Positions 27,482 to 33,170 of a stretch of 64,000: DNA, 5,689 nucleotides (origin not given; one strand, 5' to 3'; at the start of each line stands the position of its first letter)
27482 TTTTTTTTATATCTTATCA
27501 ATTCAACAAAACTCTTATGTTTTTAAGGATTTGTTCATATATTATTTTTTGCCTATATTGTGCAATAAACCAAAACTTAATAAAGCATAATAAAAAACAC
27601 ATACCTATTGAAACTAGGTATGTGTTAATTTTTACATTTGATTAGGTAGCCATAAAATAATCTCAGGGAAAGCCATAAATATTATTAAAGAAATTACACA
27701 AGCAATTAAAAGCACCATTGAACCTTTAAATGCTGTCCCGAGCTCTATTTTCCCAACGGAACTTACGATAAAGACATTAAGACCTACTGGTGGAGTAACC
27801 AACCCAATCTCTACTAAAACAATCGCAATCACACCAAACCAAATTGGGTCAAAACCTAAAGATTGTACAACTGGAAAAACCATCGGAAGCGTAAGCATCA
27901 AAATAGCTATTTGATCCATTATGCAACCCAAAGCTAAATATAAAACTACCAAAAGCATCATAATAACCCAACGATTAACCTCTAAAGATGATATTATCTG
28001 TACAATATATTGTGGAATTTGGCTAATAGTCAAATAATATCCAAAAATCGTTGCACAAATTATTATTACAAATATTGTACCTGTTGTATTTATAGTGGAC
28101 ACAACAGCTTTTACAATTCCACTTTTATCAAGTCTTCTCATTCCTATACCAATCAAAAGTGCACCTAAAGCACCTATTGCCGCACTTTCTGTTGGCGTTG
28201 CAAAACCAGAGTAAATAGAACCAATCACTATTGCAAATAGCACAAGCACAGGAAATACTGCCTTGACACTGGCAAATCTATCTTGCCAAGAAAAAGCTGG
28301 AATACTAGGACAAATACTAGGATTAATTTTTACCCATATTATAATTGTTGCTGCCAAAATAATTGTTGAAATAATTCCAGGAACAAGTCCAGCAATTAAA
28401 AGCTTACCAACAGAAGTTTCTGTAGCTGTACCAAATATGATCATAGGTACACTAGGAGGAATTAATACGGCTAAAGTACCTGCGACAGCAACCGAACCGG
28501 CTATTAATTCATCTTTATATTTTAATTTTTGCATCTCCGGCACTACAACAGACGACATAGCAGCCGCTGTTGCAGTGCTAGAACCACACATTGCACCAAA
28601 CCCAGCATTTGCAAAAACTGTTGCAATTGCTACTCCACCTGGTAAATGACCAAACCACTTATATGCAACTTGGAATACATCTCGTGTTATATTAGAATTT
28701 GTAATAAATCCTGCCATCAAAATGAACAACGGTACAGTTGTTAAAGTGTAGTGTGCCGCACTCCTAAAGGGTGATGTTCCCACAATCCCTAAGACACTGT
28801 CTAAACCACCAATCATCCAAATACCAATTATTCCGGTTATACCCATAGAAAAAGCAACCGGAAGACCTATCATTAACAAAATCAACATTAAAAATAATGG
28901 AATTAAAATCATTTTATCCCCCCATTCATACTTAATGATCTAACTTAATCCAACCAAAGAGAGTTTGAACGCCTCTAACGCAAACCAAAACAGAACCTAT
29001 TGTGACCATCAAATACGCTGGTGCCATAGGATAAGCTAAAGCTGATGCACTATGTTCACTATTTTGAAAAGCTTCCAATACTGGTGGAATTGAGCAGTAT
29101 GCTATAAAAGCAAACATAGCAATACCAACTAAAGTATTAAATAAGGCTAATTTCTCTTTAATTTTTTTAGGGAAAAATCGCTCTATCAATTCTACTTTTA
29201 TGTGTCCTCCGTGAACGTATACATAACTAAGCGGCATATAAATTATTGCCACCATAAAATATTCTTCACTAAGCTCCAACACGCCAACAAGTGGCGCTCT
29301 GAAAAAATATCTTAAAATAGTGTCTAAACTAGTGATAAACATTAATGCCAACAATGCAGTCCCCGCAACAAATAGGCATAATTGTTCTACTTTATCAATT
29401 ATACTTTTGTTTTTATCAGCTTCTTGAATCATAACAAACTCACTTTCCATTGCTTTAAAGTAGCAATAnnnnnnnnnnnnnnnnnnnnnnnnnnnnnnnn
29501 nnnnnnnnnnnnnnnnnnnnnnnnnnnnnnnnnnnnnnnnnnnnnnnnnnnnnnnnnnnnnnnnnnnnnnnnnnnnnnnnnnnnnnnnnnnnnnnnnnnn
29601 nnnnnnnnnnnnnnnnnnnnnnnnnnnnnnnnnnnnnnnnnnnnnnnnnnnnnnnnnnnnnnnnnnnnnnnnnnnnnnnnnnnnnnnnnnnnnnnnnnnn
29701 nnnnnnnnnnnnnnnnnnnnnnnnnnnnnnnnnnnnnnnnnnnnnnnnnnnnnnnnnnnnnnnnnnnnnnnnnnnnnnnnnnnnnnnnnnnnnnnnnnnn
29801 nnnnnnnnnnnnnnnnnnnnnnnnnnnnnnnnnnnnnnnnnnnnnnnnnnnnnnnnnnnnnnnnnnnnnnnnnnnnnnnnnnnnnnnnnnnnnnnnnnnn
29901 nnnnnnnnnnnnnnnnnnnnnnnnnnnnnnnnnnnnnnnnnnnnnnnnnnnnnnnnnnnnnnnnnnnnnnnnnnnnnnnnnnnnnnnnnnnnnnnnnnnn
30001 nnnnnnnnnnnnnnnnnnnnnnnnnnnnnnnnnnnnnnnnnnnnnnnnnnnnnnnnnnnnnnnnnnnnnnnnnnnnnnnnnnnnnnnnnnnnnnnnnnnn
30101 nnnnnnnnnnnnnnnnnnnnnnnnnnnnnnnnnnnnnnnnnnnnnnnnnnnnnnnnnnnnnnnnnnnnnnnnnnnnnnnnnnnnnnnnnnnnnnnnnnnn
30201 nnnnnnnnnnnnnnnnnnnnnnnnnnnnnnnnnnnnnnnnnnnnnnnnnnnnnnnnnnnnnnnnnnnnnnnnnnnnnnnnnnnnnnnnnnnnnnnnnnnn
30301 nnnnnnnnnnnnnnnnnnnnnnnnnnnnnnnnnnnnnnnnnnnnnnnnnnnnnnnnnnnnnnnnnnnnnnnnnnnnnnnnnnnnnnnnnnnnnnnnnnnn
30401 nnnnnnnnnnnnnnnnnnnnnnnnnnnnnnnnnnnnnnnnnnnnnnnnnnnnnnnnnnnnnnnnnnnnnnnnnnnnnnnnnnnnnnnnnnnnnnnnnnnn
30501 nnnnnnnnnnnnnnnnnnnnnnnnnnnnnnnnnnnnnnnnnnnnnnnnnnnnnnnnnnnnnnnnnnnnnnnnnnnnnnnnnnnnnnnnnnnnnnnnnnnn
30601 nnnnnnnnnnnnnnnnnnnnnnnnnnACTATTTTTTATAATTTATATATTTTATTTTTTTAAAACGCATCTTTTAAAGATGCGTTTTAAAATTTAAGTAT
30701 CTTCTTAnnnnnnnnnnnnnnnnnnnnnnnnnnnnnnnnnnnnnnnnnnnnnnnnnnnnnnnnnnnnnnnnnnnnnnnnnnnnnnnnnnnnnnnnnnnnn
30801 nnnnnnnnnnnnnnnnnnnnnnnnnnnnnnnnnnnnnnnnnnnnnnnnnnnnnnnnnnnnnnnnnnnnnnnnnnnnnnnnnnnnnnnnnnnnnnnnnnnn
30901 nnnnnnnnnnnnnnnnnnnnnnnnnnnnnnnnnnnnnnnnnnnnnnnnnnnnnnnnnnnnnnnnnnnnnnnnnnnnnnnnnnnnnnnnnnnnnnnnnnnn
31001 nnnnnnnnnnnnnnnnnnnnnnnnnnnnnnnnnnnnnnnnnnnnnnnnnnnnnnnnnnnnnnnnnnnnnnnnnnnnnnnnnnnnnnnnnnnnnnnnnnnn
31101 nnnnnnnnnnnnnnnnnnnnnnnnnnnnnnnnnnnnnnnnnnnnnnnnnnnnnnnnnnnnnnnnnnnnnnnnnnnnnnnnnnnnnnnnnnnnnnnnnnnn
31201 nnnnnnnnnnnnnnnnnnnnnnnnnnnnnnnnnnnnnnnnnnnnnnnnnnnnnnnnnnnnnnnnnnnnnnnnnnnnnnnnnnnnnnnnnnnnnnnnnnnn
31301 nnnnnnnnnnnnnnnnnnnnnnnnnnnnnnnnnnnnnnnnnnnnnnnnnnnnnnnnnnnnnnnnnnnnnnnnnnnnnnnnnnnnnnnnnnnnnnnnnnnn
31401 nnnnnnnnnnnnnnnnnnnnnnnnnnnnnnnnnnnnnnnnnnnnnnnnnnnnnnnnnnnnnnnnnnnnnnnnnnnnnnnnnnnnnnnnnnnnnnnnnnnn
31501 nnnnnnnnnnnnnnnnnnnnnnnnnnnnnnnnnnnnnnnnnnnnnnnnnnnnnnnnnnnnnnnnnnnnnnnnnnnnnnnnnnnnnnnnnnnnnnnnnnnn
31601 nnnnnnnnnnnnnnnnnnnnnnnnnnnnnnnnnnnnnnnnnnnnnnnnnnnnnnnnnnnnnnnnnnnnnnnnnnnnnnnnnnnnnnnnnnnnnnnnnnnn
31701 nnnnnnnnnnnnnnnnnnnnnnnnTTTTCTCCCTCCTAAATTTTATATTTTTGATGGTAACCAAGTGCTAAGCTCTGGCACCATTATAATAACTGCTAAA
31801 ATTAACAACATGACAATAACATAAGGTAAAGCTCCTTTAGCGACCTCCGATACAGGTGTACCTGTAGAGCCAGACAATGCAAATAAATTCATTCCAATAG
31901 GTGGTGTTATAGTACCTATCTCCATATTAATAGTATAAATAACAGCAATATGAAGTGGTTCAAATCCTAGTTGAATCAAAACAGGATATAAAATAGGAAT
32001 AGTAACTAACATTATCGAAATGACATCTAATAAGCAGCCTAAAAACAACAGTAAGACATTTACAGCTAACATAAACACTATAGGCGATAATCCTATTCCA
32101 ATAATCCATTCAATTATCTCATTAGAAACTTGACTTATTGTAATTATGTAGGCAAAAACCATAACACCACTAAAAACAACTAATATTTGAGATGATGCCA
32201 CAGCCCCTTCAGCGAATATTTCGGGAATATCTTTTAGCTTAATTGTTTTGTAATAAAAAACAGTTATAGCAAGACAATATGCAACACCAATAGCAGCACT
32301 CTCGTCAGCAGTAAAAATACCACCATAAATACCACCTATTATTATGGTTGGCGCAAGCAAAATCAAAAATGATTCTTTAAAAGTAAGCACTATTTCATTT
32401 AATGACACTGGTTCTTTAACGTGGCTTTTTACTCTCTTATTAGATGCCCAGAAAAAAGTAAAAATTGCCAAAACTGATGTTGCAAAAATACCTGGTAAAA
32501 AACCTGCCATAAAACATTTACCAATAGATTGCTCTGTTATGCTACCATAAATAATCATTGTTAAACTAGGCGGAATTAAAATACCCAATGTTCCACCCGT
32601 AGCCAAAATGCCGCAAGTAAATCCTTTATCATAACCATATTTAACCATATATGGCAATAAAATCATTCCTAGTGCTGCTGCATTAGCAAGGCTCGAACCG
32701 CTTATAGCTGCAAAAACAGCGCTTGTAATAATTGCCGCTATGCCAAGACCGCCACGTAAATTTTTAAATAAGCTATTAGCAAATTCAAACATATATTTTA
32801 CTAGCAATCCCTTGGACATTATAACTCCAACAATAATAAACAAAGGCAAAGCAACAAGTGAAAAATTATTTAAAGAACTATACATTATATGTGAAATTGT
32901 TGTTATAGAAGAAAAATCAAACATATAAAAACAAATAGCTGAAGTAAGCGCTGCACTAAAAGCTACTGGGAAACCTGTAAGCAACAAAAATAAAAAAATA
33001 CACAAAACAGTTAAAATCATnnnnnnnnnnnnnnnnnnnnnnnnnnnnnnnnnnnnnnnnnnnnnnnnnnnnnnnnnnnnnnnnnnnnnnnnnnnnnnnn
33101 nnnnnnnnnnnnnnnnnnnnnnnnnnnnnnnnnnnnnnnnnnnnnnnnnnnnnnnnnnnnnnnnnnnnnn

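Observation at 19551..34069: A perfect 23-nt direct repeat duplicating the groEL 3' end brackets the whole 14.5-kb locus 2, an island-like insertion scar without a recombinase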

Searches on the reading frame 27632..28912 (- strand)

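Call 8: search_protein_families(library=pfam, proteins=[window:27632-28912:-])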
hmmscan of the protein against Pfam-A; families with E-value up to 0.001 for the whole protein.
window:27632-28912:- (426 aa): 1 family
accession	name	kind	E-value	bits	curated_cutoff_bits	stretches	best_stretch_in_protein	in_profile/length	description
PF06808.19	DctM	-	1.2e-87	294.9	23.8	1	7-418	2-413/413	Tripartite ATP-independent periplasmic transporter, DctM component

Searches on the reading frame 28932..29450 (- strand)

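Call 8: search_protein_families(library=pfam, proteins=[window:28932-29450:-])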
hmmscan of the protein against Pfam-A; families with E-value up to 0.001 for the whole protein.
window:28932-29450:- (172 aa): 1 family
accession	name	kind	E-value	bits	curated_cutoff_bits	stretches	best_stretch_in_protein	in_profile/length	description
PF04290.18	DctQ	-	1.4e-22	80.4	28.3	1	36-168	1-130/132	Tripartite ATP-independent periplasmic transporters, DctQ component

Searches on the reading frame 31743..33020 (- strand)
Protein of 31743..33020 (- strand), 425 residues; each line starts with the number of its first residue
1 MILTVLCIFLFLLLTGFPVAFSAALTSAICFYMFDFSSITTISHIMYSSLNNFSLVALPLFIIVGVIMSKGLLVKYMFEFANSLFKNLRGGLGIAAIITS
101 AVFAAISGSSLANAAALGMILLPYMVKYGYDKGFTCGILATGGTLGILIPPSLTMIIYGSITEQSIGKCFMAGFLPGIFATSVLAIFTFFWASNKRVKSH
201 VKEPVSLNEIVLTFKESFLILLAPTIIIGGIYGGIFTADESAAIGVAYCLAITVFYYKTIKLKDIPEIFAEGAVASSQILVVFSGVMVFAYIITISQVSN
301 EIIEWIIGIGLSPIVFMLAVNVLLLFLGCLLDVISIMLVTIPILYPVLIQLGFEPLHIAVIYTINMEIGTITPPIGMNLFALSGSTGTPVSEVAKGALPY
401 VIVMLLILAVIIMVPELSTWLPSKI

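Call 8: search_protein_families(library=pfam, proteins=[window:31743-33020:-])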
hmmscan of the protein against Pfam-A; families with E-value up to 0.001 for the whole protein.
window:31743-33020:- (425 aa): 1 family
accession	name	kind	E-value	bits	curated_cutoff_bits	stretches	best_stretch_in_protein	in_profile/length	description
PF06808.19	DctM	-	4.9e-98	329.1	23.8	1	6-417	1-413/413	Tripartite ATP-independent periplasmic transporter, DctM component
